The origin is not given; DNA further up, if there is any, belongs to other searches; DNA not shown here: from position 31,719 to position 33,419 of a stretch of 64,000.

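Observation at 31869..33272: Secreted protein made of four tandem copies of an undescribed approximately 110-aa domain, immediately upstream of ispE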

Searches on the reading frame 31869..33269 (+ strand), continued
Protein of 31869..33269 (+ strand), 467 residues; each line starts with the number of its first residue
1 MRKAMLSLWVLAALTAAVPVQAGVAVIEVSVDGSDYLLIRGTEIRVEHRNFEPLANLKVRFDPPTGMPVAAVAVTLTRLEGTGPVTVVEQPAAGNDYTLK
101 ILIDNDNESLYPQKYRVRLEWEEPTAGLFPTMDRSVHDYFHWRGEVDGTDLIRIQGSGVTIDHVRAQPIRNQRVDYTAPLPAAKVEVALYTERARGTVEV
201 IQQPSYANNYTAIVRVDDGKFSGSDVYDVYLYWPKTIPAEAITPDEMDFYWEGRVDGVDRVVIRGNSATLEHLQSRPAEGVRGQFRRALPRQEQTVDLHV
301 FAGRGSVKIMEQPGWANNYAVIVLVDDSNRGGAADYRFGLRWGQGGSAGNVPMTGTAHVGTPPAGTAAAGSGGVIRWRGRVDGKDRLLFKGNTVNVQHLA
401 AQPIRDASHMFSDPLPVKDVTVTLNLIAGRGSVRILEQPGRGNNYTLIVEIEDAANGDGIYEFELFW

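Call 64: fold_search(model_id=the predicted structure, library=pdb)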
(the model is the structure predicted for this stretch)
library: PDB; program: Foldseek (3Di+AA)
matches with E <= 10: 299; with E <= 0.001: 0
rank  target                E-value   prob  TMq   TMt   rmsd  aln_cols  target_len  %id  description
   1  9qle                  1.3e-02  0.10  0.09  0.05  24.6       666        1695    8  Human myoferlin (1-1997) in complex with an MSP2N2 lipid nanodisc (15 mol% DOPS, 2 mol% PI(4,5)P2) (released 2025-06-04)
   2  4o4u_A                6.5e-02  0.06  0.10  0.10  25.9       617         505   12  Crystal structure of the vaccine antigen Transferrin Binding Protein B (TbpB) mutant Trp-176-Ala from Haemophilus para (released 2015-01-14)
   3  4o4x_B                1.5e-01  0.04  0.09  0.09  26.6       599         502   10  Crystal structure of the vaccine antigen Transferrin Binding Protein B (TbpB) double mutant Tyr-167-Ala and Trp-176-Al (released 2015-01-14)
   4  6tku                  2.9e-01  0.18  0.12  0.10  14.4       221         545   14  Crystal structure of a capsule-specific depolymerase produced by Klebsiella phage (released 2020-04-22)
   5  4o4x_A                3.2e-01  0.04  0.12  0.11  25.0       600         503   12  Crystal structure of the vaccine antigen Transferrin Binding Protein B (TbpB) double mutant Tyr-167-Ala and Trp-176-Al (released 2015-01-14)
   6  4p42_B                3.5e-01  0.12  0.11  0.12  16.0       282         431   12  Extended-Synaptotagmin 2, SMP - C2A - C2B Domains (released 2014-05-14)
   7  4o4u_B                3.5e-01  0.04  0.11  0.11  25.3       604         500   10  Crystal structure of the vaccine antigen Transferrin Binding Protein B (TbpB) mutant Trp-176-Ala from Haemophilus para (released 2015-01-14)
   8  4w8j                  3.9e-01  0.06  0.12  0.07  34.7       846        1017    6  Structure of the full-length insecticidal protein Cry1Ac reveals intriguing details of toxin packaging into in vivo form (released 2014-09-17)
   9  6vls_A                4.1e-01  0.03  0.09  0.06  29.1       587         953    5  Structure of C-terminal fragment of Vip3A toxin (released 2020-07-22)
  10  9qln                  4.3e-01  0.04  0.10  0.05  28.5       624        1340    8  Human myoferlin (1-1997) in the lipid-free, Ca2+-bound state (released 2025-06-04)
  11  4o4u_D                4.3e-01  0.03  0.10  0.10  24.7       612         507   10  Crystal structure of the vaccine antigen Transferrin Binding Protein B (TbpB) mutant Trp-176-Ala from Haemophilus para (released 2015-01-14)
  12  9qlf                  4.3e-01  0.03  0.09  0.04  26.1       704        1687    8  Human myoferlin (1-1997) in complex with an MSP2N2 lipid nanodisc (25 mol% DOPS, 5 mol% PI(4,5)P2 and 5 mol% Cholesterol (released 2025-06-04)
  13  8fjp_A                5.1e-01  0.05  0.09  0.03  20.5       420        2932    7  Cryo-EM structure of native mosquito salivary gland surface protein 1 (SGS1) (released 2023-03-01)
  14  9qrm_B                5.4e-01  0.15  0.12  0.11  13.0       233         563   13  X-ray structure of Kp32gp38 in complex with K21 pyr5 (released 2025-09-03)
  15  4ary_B                5.7e-01  0.05  0.12  0.10  21.9       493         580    6  Lepidopteran-specific toxin Cry1Ac in complex with receptor specificity determinant GalNAc (released 2013-05-15)
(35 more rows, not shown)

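Call 66: find_encoding_contigs(protein=P0011, flank=5000, max_places=1)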
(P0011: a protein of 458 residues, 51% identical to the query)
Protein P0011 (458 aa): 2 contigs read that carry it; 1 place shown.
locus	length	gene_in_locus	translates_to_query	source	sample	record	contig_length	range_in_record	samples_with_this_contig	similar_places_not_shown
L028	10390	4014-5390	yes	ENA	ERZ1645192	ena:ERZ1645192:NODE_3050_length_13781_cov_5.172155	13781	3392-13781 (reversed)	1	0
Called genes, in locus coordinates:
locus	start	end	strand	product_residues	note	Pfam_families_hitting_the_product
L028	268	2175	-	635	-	-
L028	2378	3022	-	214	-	PF01135:PCMT, PF01209:Ubie_methyltran, PF02353:CMAS, PF13489:Methyltransf_23, PF01728:FtsJ, PF13847:Methyltransf_31, PF08241:Methyltransf_11, PF08242:Methyltransf_12, +3 more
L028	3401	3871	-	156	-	PF13622:4HBT_3 (weak), PF03061:4HBT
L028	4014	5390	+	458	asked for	-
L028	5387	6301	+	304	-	PF00288:GHMP_kinases_N, PF08544:GHMP_kinases_C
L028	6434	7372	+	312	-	PF13793:Pribosyltran_N, PF00156:Pribosyltran, PF14572:Pribosyl_synth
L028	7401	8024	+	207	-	PF01386:Ribosomal_L25p, PF14693:Ribosomal_TL5_C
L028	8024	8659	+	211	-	PF01195:Pept_tRNA_hydro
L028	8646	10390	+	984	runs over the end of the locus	PF02837:Glyco_hydro_2_N, PF22666:Glyco_hydro_2_N2 (weak), PF00703:Glyco_hydro_2, PF02836:Glyco_hydro_2_C, PF16355:DUF4982, PF00754:F5_F8_type_C, PF22633:F5_F8_type_C_2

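Call 67: find_encoding_contigs(protein=P0017, flank=5000, max_places=1)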
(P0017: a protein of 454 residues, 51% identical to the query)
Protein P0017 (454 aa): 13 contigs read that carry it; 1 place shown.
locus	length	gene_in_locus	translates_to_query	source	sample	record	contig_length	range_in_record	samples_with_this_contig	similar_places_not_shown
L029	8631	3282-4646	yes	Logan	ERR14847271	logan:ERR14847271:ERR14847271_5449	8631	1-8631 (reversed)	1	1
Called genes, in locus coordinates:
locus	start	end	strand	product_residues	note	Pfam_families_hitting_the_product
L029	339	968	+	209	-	PF04542:Sigma70_r2, PF08281:Sigma70_r4_2, PF04545:Sigma70_r4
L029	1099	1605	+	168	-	-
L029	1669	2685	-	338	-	PF08902:DUF1848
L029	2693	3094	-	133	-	PF13279:4HBT_2 (weak), PF03061:4HBT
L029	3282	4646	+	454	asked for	-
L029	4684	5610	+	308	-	PF00288:GHMP_kinases_N, PF08544:GHMP_kinases_C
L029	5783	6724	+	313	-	PF13793:Pribosyltran_N, PF00156:Pribosyltran, PF14572:Pribosyl_synth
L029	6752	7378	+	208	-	PF01386:Ribosomal_L25p, PF14693:Ribosomal_TL5_C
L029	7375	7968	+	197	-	PF01195:Pept_tRNA_hydro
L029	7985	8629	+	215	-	?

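Call 68: find_encoding_contigs(protein=P0043, flank=5000, max_places=1)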
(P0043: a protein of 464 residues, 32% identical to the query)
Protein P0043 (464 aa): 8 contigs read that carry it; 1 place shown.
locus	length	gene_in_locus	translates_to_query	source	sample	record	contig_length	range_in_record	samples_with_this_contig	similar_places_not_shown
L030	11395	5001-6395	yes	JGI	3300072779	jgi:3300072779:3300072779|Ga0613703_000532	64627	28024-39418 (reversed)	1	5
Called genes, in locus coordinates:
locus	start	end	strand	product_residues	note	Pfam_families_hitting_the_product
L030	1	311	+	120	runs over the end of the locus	-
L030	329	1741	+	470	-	PF00696:AA_kinase, PF13840:ACT_7, PF22468:ACT_9, PF01842:ACT (weak), PF13840:ACT_7, PF01842:ACT, PF22468:ACT_9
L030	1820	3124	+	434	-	PF00291:PALP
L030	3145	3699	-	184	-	PF14534:DUF4440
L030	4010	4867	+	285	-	PF01073:3Beta_HSD, PF01370:Epimerase, PF05368:NmrA, PF13460:NAD_binding_10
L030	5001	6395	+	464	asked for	PF14200:RicinB_lectin_2, PF24208:Beta-tre_PLH30 (faint), PF14200:RicinB_lectin_2, PF00652:Ricin_B_lectin (weak), PF14200:RicinB_lectin_2 (weak)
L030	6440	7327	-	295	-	PF00582:Usp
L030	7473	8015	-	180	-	PF11154:DUF2934, PF00011:HSP20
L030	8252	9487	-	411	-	PF02308:MgtC, PF13194:DUF4010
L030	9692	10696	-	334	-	PF08240:ADH_N, PF00107:ADH_zinc_N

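Call 71: search_protein_families(library=pfam, proteins=[P0024, P0028, P0032, P0033], max_evalue=0.05)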
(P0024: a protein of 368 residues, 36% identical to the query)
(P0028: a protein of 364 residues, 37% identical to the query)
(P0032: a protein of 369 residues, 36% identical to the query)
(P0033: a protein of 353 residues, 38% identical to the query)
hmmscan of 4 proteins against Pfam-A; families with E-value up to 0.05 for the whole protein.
P0024 (368 aa): 0 families

P0028 (364 aa): 1 family
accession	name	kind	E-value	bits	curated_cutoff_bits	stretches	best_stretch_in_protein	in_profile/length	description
PF07828.18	PA-IL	-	0.0034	17.8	22.5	1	37-134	15-117/121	PA-IL-like protein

P0032 (369 aa): 2 families
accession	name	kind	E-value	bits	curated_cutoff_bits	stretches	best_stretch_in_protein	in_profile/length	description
PF07828.18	PA-IL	-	0.0032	17.9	22.5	1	31-129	11-117/121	PA-IL-like protein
PF13530.11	SCP2_2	-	0.013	16.6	23.2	1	102-141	13-52/105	Sterol carrier protein domain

P0033 (353 aa): 2 families
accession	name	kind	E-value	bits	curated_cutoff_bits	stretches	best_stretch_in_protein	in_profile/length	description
PF07828.18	PA-IL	-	0.00038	20.9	22.5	1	36-136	15-119/121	PA-IL-like protein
PF16986.11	CzcE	-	0.038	14.6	30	0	17-57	7-44/81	Heavy-metal resistance protein CzcE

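Call 85: find_encoding_contigs(protein=P0001, flank=1000, max_places=3)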
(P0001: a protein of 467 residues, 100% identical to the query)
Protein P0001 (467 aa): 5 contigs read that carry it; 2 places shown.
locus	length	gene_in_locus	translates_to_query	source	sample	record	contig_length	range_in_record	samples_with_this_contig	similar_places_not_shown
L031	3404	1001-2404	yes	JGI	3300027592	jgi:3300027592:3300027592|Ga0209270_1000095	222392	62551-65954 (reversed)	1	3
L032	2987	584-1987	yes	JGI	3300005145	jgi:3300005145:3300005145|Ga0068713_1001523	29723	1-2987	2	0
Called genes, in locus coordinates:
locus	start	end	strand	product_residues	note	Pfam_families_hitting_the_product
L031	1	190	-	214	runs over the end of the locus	PF01209:Ubie_methyltran, PF13489:Methyltransf_23, PF01135:PCMT, PF13847:Methyltransf_31, PF08241:Methyltransf_11, PF08242:Methyltransf_12, PF13649:Methyltransf_25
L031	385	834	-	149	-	PF13622:4HBT_3 (faint), PF03061:4HBT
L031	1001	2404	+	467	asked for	-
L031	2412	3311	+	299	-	PF00288:GHMP_kinases_N, PF08544:GHMP_kinases_C (weak)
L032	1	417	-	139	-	?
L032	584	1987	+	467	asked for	-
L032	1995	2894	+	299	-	PF00288:GHMP_kinases_N, PF08544:GHMP_kinases_C (weak)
